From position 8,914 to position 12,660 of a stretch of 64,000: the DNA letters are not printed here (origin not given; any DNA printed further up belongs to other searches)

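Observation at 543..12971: Four copies of a perfectly conserved 16-nt core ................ (two copies 26-nt near-identical) - a phage-specific promoter class ending in a T7-like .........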

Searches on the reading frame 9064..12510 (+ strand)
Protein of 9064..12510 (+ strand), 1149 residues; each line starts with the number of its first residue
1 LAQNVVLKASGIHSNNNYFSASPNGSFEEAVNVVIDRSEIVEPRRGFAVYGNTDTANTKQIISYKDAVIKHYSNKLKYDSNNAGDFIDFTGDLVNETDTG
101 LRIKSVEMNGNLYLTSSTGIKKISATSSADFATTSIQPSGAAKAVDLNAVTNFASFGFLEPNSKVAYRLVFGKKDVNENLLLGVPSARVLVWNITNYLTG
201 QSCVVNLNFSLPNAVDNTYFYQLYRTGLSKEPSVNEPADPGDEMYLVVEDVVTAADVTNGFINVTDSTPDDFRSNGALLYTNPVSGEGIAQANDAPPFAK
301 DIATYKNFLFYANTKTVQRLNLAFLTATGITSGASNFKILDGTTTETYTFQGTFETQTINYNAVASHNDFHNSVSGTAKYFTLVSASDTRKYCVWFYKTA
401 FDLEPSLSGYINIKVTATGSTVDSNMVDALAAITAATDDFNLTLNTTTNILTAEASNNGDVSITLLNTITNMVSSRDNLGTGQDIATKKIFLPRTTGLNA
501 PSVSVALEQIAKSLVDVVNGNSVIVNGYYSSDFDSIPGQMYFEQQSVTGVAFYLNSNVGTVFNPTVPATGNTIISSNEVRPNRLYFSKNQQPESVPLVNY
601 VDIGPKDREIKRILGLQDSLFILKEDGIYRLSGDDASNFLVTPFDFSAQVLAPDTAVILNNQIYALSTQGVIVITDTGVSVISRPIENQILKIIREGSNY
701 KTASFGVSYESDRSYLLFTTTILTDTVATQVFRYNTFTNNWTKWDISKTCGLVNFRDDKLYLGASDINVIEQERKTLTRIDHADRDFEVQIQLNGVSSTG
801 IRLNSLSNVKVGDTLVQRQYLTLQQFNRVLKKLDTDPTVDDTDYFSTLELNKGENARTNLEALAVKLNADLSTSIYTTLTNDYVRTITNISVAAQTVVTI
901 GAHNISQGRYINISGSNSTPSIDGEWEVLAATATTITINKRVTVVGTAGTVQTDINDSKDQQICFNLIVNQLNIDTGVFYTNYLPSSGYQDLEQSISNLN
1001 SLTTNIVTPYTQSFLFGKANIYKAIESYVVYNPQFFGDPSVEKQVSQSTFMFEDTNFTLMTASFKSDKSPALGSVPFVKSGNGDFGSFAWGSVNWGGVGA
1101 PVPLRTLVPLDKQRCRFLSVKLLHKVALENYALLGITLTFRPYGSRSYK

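Call 14: search_protein_families(library=phrogs, proteins=[window:9064-12510:+], max_evalue=0.001)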
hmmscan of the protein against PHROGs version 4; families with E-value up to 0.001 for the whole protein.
window:9064-12510:+ (1149 aa): 0 families

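Call 16: search_protein_families(library=pfam, proteins=[window:9064-12510:+], max_evalue=0.01)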
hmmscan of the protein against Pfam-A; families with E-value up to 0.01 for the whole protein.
window:9064-12510:+ (1149 aa): 0 families

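Call 79: search_solved_structures(query=window:9064-12510:+, max_evalue=1)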
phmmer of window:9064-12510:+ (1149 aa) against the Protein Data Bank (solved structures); distinct sequences matched with E-value up to 1: 2.
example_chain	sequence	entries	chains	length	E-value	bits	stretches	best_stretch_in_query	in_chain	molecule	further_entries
2dhr_A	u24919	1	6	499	0.24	12.1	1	741-835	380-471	FtsH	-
4eiw_A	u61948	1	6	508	0.25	12.1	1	741-835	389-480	ATP-dependent zinc metalloprotease FtsH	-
